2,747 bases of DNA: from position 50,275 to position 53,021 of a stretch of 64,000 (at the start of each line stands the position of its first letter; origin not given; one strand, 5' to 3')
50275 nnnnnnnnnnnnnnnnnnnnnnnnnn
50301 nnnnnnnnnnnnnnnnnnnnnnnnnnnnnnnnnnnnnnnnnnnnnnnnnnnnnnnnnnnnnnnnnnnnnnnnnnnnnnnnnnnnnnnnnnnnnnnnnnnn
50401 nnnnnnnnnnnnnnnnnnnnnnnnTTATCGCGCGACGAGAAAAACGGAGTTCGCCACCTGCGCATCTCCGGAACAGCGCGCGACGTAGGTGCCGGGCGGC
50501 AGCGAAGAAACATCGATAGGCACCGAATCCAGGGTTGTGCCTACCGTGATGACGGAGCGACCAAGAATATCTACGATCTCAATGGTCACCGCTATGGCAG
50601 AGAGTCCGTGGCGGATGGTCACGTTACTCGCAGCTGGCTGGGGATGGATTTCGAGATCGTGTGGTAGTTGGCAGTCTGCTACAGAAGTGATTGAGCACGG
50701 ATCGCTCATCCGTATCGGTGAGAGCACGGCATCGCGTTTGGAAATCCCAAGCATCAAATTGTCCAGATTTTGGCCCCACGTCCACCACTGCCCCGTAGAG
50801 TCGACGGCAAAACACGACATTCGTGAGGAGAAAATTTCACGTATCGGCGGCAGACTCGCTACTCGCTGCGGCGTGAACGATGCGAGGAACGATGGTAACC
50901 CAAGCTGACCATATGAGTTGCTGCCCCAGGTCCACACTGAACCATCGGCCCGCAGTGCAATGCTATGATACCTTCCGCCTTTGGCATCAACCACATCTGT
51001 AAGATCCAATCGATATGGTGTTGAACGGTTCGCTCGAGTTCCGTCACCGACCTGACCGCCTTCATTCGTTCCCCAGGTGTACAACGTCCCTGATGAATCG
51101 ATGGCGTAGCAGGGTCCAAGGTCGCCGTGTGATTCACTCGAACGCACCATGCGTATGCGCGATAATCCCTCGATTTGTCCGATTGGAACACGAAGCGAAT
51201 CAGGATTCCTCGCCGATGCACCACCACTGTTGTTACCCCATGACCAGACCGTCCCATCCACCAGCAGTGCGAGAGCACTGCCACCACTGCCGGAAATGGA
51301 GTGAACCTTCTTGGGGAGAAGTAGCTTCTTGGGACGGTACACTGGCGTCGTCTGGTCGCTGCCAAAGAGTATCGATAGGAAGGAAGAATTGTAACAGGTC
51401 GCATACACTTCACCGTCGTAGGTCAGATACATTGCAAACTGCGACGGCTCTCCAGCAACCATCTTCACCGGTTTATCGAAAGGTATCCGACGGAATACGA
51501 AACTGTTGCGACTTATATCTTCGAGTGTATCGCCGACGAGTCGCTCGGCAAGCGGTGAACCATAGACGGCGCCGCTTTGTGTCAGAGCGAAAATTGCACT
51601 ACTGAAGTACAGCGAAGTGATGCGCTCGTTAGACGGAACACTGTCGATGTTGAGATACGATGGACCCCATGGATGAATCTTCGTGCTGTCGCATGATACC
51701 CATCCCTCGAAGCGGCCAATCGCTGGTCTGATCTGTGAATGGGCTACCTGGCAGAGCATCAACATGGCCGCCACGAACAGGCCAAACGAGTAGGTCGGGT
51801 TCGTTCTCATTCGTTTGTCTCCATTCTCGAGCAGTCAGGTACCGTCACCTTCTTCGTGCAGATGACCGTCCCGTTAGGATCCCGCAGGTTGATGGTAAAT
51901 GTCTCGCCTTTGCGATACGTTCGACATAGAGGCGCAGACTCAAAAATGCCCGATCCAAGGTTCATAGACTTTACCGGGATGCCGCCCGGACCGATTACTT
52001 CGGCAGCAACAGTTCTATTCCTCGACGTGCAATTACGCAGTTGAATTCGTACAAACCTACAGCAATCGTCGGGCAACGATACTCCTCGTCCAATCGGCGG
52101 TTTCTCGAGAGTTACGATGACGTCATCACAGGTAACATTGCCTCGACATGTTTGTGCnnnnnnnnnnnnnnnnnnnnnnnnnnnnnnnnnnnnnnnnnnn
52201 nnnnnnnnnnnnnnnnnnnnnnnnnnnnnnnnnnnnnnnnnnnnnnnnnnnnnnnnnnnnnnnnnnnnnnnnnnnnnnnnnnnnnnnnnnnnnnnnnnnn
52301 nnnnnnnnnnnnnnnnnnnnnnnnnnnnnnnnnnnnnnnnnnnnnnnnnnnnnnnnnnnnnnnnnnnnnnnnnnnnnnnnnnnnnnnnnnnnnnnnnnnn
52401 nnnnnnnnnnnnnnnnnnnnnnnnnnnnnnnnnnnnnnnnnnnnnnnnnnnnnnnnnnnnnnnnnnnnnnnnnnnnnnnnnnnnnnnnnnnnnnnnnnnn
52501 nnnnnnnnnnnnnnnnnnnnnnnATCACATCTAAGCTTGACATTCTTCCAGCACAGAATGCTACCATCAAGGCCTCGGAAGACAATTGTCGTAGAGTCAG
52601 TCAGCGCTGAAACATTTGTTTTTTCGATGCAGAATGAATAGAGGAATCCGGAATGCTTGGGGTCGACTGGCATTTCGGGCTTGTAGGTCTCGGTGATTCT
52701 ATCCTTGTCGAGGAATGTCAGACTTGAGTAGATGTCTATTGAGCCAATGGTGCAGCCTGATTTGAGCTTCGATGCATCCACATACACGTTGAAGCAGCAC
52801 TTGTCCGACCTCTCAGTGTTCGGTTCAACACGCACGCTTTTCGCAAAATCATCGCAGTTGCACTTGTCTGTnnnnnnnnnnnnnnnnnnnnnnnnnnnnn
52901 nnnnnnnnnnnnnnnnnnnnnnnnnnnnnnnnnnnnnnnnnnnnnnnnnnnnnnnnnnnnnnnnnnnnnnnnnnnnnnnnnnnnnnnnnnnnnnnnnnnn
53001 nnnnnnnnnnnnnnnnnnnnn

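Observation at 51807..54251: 814-aa secreted Cys-rich protein with fourfold CCF-x-V repeat architecture and no family assignment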

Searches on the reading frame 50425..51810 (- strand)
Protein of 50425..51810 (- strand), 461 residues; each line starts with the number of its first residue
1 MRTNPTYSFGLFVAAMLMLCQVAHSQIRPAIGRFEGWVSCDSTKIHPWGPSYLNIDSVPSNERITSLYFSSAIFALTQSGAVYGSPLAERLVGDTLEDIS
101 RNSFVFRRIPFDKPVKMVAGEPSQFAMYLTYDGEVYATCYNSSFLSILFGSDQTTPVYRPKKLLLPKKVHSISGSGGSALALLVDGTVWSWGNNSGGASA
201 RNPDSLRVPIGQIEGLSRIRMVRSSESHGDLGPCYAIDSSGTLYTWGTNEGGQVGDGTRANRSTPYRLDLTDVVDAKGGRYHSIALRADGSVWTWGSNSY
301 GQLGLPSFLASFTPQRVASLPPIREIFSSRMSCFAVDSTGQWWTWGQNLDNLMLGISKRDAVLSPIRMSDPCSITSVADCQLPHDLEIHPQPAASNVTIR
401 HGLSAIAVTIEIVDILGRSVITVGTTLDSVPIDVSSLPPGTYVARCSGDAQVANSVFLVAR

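Call 4: search_protein_families(library=pfam, proteins=[window:50425-51810:-], max_evalue=1)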
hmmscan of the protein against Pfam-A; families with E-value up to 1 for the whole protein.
window:50425-51810:- (461 aa): 5 families
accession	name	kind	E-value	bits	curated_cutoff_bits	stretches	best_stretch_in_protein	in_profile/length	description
PF25390.1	WD40_RLD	-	2.2e-41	142.8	150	1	112-375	88-352/363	RCC1-like domain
PF00415.24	RCC1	-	1.1e-29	103.2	21.7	3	289-336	1-50/50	Regulator of chromosome condensation (RCC1) repeat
PF13540.12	RCC1_2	-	5.6e-21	74.2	22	3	274-302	2-30/30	Regulator of chromosome condensation (RCC1) repeat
PF18962.6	Por_Secre_tail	-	2.3e-07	31.5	27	1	388-450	1-66/75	Secretion system C-terminal sorting domain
PF25384.1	Alsin_RLD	-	0.0011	18.8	100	1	231-304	233-308/405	Alsin RCC1-like domain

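Call 6: search_protein_families(library=ncbifam, proteins=[window:50425-51810:-], max_evalue=1)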
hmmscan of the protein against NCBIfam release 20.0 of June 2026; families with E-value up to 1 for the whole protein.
window:50425-51810:- (461 aa): 2 families
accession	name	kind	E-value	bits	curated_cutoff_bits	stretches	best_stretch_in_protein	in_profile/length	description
TIGR04183.1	Por_Secre_tail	domain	1.6e-08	34.4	23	1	388-455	1-67/72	T9SS type A sorting domain-containing protein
NF050177.1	TapA_OM_Porphy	equivalog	0.31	9.7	500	1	384-452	469-536/544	TapA/TapC family T9SS-dependent outer membrane protein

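Call 39: list_cluster_members(proteins=[window:50425-51810:-, window:54652-55962:+, window:49449-50420:+, window:51807-54251:-])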
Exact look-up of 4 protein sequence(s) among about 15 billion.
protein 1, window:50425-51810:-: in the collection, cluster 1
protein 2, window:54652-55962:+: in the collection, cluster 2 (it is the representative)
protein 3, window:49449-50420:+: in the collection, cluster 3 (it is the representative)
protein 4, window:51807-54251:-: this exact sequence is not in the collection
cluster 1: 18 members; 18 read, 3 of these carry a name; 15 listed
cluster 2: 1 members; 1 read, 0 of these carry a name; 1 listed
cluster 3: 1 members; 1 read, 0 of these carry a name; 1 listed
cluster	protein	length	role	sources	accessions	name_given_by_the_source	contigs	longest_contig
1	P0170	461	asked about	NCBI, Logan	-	-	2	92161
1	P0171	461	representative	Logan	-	-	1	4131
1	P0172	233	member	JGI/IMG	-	hypothetical protein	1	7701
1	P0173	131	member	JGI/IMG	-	hypothetical protein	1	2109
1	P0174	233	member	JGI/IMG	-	hypothetical protein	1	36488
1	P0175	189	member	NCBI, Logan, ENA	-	-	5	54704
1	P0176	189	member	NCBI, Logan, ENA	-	-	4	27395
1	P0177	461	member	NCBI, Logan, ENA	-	-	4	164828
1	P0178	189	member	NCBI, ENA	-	-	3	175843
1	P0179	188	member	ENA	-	-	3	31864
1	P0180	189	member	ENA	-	-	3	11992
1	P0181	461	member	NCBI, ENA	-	-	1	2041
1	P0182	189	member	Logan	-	-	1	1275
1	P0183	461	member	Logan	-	-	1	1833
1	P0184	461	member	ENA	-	-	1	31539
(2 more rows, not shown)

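Call 41: find_encoding_contigs(protein=window:50425-51810:-, flank=4000, max_places=6)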
Protein window:50425-51810:- (461 aa): 2 contigs read that carry it; 2 places shown.
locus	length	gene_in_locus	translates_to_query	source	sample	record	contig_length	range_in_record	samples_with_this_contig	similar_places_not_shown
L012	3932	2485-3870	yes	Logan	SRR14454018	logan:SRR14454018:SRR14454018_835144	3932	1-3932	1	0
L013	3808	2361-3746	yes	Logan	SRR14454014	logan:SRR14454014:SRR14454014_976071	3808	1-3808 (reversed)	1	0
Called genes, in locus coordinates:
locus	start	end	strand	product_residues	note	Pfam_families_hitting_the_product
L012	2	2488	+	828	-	?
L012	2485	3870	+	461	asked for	PF25390:WD40_RLD, PF00415:RCC1, PF13540:RCC1_2, PF00415:RCC1, PF18962:Por_Secre_tail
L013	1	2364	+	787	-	?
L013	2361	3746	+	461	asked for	PF25390:WD40_RLD, PF00415:RCC1, PF13540:RCC1_2, PF00415:RCC1, PF18962:Por_Secre_tail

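Call 69: search_protein_families(library=padloc, proteins=[window:50425-51810:-], max_evalue=0.01)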
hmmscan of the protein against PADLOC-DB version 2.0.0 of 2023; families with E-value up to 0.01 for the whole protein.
window:50425-51810:- (461 aa): 0 families

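Call 78: find_encoding_contigs(protein=P0177, flank=3500, max_places=6)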
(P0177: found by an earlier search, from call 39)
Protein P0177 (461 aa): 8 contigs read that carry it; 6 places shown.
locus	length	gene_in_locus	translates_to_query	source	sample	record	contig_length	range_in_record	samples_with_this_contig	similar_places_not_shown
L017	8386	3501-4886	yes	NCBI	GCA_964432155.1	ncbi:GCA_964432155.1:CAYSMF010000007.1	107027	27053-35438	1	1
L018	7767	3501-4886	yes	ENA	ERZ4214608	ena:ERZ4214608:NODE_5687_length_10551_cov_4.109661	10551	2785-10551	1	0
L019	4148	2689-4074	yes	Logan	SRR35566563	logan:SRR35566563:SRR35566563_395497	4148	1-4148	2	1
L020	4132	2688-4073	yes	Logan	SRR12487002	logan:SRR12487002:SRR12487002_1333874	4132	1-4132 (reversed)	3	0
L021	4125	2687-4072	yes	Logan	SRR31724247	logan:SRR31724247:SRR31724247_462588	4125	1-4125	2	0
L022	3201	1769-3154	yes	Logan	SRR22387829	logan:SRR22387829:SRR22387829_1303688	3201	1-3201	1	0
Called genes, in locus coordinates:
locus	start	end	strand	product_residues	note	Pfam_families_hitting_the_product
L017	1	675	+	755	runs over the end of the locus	-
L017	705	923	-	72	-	PF17863:AAA_lid_2 (weak)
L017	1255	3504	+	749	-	-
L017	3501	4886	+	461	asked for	PF25390:WD40_RLD, PF00415:RCC1, PF13540:RCC1_2, PF00415:RCC1, PF18962:Por_Secre_tail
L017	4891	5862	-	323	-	PF20030:bpMoxR, PF00004:AAA (weak), PF07726:AAA_3, PF07728:AAA_5, PF17863:AAA_lid_2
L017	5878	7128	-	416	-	PF00266:Aminotran_5, PF01041:DegT_DnrJ_EryC1 (weak)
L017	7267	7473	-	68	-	-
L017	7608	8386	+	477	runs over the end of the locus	-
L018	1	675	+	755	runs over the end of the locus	-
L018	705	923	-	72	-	PF17863:AAA_lid_2 (weak)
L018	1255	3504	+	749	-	-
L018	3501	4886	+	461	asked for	PF25390:WD40_RLD, PF00415:RCC1, PF13540:RCC1_2, PF00415:RCC1, PF18962:Por_Secre_tail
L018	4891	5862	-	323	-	PF20030:bpMoxR, PF00004:AAA (weak), PF07726:AAA_3, PF07728:AAA_5, PF17863:AAA_lid_2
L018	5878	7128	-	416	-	PF00266:Aminotran_5, PF01041:DegT_DnrJ_EryC1 (weak)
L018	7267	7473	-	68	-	-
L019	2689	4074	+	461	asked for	PF25390:WD40_RLD, PF00415:RCC1, PF13540:RCC1_2, PF00415:RCC1, PF18962:Por_Secre_tail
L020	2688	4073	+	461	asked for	PF25390:WD40_RLD, PF00415:RCC1, PF13540:RCC1_2, PF00415:RCC1, PF18962:Por_Secre_tail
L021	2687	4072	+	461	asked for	PF25390:WD40_RLD, PF00415:RCC1, PF13540:RCC1_2, PF00415:RCC1, PF18962:Por_Secre_tail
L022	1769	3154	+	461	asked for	PF25390:WD40_RLD, PF00415:RCC1, PF13540:RCC1_2, PF00415:RCC1, PF18962:Por_Secre_tail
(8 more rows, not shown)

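Call 82: find_encoding_contigs(protein=P0184, flank=3500, max_places=6)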
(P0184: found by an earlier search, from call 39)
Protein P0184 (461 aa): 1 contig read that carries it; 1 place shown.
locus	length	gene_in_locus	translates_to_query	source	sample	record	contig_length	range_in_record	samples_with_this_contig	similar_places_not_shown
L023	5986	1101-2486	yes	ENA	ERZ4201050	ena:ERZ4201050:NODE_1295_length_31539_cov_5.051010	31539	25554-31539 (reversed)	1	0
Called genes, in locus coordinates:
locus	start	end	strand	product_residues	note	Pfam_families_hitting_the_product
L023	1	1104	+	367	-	?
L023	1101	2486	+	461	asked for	PF25390:WD40_RLD, PF00415:RCC1, PF13540:RCC1_2, PF00415:RCC1, PF18962:Por_Secre_tail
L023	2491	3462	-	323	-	PF20030:bpMoxR, PF00004:AAA (weak), PF07726:AAA_3, PF07728:AAA_5, PF17863:AAA_lid_2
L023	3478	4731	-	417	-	PF00266:Aminotran_5, PF01041:DegT_DnrJ_EryC1 (weak)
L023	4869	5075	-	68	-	-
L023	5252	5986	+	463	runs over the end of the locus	-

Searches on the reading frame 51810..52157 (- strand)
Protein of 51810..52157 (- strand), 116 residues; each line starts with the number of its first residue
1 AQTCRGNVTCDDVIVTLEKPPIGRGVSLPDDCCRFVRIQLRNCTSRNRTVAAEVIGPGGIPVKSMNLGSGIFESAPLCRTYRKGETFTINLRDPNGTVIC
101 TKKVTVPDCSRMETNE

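Call 71: search_protein_families(library=pfam, proteins=[window:51810-52157:-], max_evalue=10)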
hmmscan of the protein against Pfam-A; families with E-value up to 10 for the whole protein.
seq(116 aa): 0 families

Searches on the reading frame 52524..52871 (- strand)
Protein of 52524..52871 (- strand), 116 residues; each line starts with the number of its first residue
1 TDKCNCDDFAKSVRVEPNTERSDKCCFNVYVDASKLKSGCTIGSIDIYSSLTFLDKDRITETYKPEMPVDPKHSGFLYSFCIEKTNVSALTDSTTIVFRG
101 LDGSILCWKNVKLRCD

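Call 35: find_homologous_proteins(query=A3, max_evalue=0.001)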
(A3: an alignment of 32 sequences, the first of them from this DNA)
Query A3 (32 sequences): 510 candidates shared short words with the query, none scored E <= 0.001.

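Call 36: search_solved_structures(query=A3, max_evalue=10)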
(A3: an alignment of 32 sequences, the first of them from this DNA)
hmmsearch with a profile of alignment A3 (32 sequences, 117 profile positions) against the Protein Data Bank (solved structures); distinct sequences matched with E-value up to 10: 0.
